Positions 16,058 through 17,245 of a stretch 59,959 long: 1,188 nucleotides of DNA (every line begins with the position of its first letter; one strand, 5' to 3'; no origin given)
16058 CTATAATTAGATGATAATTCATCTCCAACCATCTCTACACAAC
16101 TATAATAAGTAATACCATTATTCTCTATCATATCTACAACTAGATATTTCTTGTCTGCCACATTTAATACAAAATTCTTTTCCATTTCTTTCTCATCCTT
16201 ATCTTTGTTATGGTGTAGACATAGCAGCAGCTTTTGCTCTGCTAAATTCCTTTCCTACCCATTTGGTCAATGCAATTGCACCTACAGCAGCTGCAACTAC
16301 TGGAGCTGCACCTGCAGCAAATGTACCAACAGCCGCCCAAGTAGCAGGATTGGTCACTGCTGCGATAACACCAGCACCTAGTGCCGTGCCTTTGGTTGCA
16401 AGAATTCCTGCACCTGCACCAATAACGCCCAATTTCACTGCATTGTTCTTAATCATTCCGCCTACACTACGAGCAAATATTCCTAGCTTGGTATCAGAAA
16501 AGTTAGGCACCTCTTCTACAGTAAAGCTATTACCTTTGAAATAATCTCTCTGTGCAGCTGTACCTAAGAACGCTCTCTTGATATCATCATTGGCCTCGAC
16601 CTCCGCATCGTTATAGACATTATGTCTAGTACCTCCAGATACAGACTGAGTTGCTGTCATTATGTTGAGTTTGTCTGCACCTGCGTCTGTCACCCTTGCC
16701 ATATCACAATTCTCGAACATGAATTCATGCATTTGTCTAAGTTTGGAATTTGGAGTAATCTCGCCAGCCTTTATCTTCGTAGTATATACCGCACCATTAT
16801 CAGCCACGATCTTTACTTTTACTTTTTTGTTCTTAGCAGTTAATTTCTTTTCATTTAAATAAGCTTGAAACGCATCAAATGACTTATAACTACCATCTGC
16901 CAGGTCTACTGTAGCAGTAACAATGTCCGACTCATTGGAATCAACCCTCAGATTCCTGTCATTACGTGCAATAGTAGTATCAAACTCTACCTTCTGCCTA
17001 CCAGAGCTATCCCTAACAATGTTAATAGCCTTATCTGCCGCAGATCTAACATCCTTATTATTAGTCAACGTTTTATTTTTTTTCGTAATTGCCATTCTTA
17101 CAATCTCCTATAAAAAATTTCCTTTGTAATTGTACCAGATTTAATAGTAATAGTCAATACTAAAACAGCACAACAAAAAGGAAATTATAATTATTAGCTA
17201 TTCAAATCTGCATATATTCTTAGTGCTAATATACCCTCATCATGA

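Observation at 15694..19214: A duplicated two-gene module: a Gly/Ala-zipper membrane protein followed by a double-DUF1292-like acidic protein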

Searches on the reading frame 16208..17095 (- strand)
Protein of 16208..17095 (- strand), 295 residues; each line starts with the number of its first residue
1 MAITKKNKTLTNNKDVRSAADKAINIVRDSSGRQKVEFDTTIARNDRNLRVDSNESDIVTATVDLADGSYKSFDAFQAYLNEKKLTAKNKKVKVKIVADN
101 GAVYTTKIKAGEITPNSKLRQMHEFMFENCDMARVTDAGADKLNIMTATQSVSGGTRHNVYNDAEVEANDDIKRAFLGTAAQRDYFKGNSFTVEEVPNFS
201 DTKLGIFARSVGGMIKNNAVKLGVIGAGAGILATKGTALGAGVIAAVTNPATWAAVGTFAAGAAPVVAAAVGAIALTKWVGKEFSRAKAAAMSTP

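Call 3: search_protein_families(library=pfam, proteins=[window:16208-17095:-], max_evalue=1)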
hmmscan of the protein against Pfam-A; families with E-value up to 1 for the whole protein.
window:16208-17095:- (295 aa): 2 families
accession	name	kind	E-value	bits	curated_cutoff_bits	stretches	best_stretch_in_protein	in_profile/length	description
PF06086.17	Pox_A30L_A26L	-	0.08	13.1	23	1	9-113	11-112/220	Orthopoxvirus A26L/A30L protein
PF24639.1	DUF7634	-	0.18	12.6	27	1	95-131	5-40/89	Domain of unknown function (DUF7634)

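Call 4: search_protein_families(library=ncbifam, proteins=[window:16208-17095:-], max_evalue=1)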
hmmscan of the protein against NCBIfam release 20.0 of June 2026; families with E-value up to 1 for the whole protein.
window:16208-17095:- (295 aa): 3 families
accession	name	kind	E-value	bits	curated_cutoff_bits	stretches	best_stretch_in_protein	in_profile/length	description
NF047353.1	tube_lmo2291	equivalog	0.0086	16.2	27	1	67-116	63-113/135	phage tail tube protein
NF006860.0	PRK09360.1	subfamily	0.024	13.9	394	1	5-136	187-314/414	maltoporin LamB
NF006381.0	PRK08622.1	equivalog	0.034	14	234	1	184-256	20-94/171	galactose-6-phosphate isomerase subunit LacB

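Call 11: find_homologous_proteins(query=window:16208-17095:-)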
Query window:16208-17095:- (295 aa): 3 proteins with E <= 0.001 among 8000 candidates.
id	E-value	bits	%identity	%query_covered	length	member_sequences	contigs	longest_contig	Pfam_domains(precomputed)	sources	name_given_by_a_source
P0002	1.5e-182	623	100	100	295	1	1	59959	-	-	-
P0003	2.1e-90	321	55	100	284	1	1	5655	-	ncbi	-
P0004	2.0e-57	213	45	87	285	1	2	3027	-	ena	-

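Call 12: find_encoding_contigs(protein=P0003, flank=10000)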
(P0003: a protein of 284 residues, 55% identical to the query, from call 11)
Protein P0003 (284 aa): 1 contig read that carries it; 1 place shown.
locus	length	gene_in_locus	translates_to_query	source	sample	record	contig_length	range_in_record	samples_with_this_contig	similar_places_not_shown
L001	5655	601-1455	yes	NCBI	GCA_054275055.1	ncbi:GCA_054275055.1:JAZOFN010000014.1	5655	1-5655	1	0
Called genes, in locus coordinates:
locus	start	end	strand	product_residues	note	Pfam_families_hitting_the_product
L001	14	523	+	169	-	-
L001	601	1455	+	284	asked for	-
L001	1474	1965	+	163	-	PF06949:DUF1292 (faint)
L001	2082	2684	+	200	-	PF01596:Methyltransf_3, PF13578:Methyltransf_24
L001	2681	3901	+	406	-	PF01136:Peptidase_U32, PF16325:Peptidase_U32_C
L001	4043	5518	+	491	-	PF09547:SpoIVA_ATPase, PF20438:SpoIVA_middle, PF20439:SpoIVA_C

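Call 13: find_encoding_contigs(protein=P0004, flank=10000)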
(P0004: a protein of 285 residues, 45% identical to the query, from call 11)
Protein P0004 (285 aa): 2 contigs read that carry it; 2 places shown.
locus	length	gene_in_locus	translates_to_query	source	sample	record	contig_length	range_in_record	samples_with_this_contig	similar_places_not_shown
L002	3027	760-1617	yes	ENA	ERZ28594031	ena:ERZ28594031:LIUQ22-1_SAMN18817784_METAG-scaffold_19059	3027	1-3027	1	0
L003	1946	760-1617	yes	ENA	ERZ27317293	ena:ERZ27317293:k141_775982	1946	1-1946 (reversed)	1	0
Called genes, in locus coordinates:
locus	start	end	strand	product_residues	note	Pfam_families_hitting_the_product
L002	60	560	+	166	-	-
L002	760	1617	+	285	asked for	-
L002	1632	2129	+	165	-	-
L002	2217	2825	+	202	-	PF01596:Methyltransf_3, PF13847:Methyltransf_31 (weak), PF02390:Methyltransf_4 (weak), PF13578:Methyltransf_24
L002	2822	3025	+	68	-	?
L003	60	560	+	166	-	-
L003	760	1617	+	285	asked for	-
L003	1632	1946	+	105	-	?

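Call 18: find_related_loci(query=A2, collection=genome_contigs, flank=10000)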
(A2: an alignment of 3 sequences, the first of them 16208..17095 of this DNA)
Query A2 (295 aa) in genome_contigs; peptide patterns used: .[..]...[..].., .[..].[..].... (x = any residue, [..] = any of these).
167 stretches matched a pattern, but none encodes a relative of the query by tblastn (E <= 1e-3).

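Call 35: search_solved_structures(query=A2, max_evalue=10)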
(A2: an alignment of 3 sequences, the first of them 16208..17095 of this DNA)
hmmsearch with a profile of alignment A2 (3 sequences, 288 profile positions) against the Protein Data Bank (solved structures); distinct sequences matched with E-value up to 10: 2.
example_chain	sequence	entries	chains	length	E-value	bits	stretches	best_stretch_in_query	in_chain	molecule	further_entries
4bkg_A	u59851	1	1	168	0.00092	22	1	64-115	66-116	SMALL UBIQUITIN-RELATED MODIFIER 2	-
9mgw_G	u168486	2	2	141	2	11.1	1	239-283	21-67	PSAG1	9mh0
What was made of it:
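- Tried and rejected: A SUMO2 hit to the 295-aa family (E 9e-4; call 35) comes from two weak ~30-residue beta-hairpin matches summed on a di-SUMO chain.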

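Call 39: predict_structure(alignment_id=A2)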
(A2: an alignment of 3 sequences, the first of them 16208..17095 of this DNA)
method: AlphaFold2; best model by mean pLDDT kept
length: 295 residues; sequences in the alignment: 3
mean_pLDDT: 39.1   pTM: 0.26
mean pLDDT of the five models: 39.1, 37.4, 36.1, 33.2, 32.3
residues with pLDDT >= 90: 0; 70-90: 0; 50-70: 48; < 50: 247
segments of 3 or more residues with pLDDT < 50: 1-74, 97-102, 129-295
pLDDT, mean of each block of 10 residues (from residue 1): 28 32 37 33 26 29 32 52 57 54 57 60 55 39 30 27 28 35 38 32 34 36 45 43 45 38 37 36 40 39
secondary structure, 60 per line:
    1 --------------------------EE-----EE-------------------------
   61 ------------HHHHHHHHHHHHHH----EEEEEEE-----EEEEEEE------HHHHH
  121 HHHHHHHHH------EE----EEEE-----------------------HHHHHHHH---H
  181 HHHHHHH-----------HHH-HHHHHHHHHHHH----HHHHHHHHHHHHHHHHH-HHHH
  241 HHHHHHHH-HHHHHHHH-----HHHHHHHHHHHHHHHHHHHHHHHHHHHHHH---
elements in order: H73-86 E91-97 E103-109 H116-129 E142-145 H169-176 H180-187 H203-214 H219-235 H237-248 H250-257 H263-292
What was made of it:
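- The model of the large protein is unreliable (pLDDT 39; call 39).
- Tried and rejected: AF2 of the 295-aa protein gave pLDDT 39 and was not used (call 39).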

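Call 56: search_protein_representatives(alignment_id=A2)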
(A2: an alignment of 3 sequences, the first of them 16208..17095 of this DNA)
Query: 3 sequences, 288 profile positions. Proteins with E-value up to 0.001 (for the whole library): 4; up to 1e-10: 3; up to 1e-30: 3. The best 4 are listed.
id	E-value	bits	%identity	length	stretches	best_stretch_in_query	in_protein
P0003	1.4e-152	523.6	-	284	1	1-288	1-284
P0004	8.8e-139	478.3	-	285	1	1-287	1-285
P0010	9.6e-55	202.5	-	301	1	6-287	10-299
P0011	3.2e-09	53.1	-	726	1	6-287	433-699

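Call 58: find_encoding_contigs(protein=P0011, flank=10000)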
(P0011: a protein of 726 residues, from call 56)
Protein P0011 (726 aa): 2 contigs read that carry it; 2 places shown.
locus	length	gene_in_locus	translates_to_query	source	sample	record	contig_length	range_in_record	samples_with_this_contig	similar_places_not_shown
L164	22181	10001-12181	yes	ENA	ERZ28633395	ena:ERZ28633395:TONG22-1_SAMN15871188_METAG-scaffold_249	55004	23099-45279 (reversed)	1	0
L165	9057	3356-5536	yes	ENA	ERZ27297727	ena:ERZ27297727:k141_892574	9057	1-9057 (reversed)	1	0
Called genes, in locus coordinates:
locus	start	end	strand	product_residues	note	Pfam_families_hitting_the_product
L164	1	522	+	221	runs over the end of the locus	-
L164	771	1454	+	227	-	-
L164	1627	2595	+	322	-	PF03462:PCRF, PF00472:RF-1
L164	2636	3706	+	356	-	PF00814:TsaD, PF22521:HypF_C_2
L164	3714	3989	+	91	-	-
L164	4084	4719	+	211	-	PF01725:Ham1p_like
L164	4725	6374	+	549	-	PF01268:FTHFS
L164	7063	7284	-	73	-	-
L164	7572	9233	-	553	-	PF00753:Lactamase_B, PF23023:Anti-Pycsar_Apyc1 (faint), PF12706:Lactamase_B_2 (weak), PF22505:RNase_J_b_CASP, PF07521:RMMBL, PF17770:RNase_J_C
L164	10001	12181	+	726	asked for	-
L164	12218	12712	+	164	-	-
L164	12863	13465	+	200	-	PF01596:Methyltransf_3, PF01135:PCMT (weak), PF02390:Methyltransf_4, PF13847:Methyltransf_31 (weak), PF13578:Methyltransf_24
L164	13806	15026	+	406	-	PF01136:Peptidase_U32, PF16325:Peptidase_U32_C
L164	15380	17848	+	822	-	PF09479:Flg_new (faint), PF13855:LRR_8 (faint), PF13306:LRR_5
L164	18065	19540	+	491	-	PF09547:SpoIVA_ATPase, PF20438:SpoIVA_middle, PF20439:SpoIVA_C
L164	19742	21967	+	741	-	PF02901:PFL-like, PF01228:Gly_radical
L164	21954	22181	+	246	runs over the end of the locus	PF13353:Fer4_12, PF04055:Radical_SAM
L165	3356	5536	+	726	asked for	-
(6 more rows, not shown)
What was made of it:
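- The tRNA-modification genes trmR and U32 lie between the module and spoIVA, and an LRR protein gene as well in L164 (call 58).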

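Call 59: find_encoding_contigs(protein=P0010, flank=10000)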
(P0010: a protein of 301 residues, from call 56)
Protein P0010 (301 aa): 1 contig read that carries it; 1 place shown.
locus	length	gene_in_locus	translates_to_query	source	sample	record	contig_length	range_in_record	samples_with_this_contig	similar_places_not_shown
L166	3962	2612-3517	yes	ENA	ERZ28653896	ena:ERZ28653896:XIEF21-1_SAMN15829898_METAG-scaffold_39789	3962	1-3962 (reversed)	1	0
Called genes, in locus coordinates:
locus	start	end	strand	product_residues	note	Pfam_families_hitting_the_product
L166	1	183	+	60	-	?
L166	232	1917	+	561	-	-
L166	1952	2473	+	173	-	-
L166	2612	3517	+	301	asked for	-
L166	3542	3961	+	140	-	?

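Call 70: search_protein_families(library=padloc, proteins=[window:16208-17095:-], max_evalue=1)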
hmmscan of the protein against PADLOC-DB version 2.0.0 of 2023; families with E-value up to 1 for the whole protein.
window:16208-17095:- (295 aa): 0 families

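Call 71: search_protein_families(library=phrogs, proteins=[window:16208-17095:-], max_evalue=1)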
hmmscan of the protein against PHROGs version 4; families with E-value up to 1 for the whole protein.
window:16208-17095:- (295 aa): 2 families
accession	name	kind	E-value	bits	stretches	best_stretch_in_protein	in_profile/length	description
phrog_3676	-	DNA, RNA and nucleotide metabolism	0.065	13.4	1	57-164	204-313/351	thymidylate synthase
phrog_20444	-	unknown function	0.1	13.9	1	61-141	39-120/122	-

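Call 75: search_protein_families(library=pfam, proteins=[L001:14-265:+, L001:1474-1725:+, L002:60-311:+, L002:1632-1883:+, L164:12218-12469:+, L166:1952-2203:+], max_evalue=1)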
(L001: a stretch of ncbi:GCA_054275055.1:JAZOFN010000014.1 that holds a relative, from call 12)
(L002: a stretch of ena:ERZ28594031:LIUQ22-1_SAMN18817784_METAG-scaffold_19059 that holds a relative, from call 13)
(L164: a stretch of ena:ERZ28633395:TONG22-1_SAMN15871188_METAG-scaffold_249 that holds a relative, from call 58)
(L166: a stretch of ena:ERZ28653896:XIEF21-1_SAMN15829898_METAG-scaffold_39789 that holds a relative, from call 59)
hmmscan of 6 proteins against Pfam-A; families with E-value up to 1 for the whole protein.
L001:14-265:+ (84 aa): 0 families

L001:1474-1725:+ (84 aa): 1 family
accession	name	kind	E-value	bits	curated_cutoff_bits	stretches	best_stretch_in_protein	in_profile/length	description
PF06949.16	DUF1292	-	0.00034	21.9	24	1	10-75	4-72/75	Protein of unknown function (DUF1292)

L002:60-311:+ (84 aa): 1 family
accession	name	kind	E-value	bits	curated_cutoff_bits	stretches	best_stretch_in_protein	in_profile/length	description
PF16595.10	Cas9_PI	-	0.0088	16.3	25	1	3-80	101-181/265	PAM-interacting domain of CRISPR-associated endonuclease Cas9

L002:1632-1883:+ (84 aa): 3 families
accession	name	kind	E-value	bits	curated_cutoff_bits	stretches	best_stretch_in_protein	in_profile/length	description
PF06949.16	DUF1292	-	0.011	17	24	1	15-73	9-70/75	Protein of unknown function (DUF1292)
PF24606.1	CEMIP_beta-hel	-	0.12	12.5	27.3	1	2-55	76-131/212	CEMIP beta-helix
PF24848.1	DUF7723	-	0.14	12.6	27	1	3-57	16-71/71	Family of unknown function (DUF7723)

L164:12218-12469:+ (84 aa): 4 families
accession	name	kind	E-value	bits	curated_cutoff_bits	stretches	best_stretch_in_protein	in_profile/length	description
PF08966.16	DUF1882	-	0.00033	21.3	27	1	9-51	16-56/73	Domain of unknown function (DUF1882)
PF06949.16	DUF1292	-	0.056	14.7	24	1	12-65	6-63/75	Protein of unknown function (DUF1292)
PF09632.15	Rac1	-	0.08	12.6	25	1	14-53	41-80/297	Rac1-binding domain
PF07526.16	POX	-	0.1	13.6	27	1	2-38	66-102/134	Associated with HOX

L166:1952-2203:+ (84 aa): 0 families

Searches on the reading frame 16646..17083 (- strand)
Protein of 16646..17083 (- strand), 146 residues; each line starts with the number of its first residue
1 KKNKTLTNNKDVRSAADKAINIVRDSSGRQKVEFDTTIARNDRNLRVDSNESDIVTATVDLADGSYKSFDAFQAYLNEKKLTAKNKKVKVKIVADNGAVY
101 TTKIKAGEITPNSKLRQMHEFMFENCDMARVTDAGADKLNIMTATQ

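Call 64: search_solved_structures(query=A5, max_evalue=10, show_alignments=2)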
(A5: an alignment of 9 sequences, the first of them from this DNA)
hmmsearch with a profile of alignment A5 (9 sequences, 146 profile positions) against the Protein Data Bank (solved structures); distinct sequences matched with E-value up to 10: 7.
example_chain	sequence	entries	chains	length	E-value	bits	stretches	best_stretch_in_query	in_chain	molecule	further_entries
4bkg_A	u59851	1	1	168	0.003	20.9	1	80-112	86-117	SMALL UBIQUITIN-RELATED MODIFIER 2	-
8ux4_g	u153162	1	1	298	0.61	13.4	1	60-112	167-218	Small ribosomal subunit protein bS1m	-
5mrc_AA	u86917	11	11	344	0.76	13.1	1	60-111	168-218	bS1m | 37S ribosomal protein MRP51, mitochondrial | Small ribosomal subunit protein bS1m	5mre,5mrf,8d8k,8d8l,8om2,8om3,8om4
5tvp_Q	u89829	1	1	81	0.79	13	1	81-112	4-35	Small ubiquitin-related modifier 2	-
5tvq_B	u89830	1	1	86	0.82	13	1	81-112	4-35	Small ubiquitin-related modifier 2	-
9hcj_O0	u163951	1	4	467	0.85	12.9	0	16-56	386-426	Seh1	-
6a02_A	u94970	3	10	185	2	11.7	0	47-74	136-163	YfdX protein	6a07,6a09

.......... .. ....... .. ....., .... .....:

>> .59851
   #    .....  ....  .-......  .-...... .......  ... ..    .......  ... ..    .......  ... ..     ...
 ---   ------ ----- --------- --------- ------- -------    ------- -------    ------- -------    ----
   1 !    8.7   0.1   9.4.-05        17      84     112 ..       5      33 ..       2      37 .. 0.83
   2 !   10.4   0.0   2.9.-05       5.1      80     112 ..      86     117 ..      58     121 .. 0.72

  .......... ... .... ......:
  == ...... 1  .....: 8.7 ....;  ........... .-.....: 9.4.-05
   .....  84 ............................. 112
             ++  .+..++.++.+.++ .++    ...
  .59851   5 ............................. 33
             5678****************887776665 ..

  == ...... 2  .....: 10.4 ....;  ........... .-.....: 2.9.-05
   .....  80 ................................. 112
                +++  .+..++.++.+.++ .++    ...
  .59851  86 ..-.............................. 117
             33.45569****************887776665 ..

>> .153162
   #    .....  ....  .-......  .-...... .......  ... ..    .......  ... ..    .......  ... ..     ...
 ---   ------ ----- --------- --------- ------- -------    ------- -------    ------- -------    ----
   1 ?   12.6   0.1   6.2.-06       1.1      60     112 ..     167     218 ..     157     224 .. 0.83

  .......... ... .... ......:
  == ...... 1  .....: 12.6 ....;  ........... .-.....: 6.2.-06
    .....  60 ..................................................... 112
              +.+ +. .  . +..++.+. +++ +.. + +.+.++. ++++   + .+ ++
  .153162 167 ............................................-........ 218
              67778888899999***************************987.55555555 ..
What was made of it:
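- Tried and rejected: Single SUMO2 scores E 0.8 (call 64).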
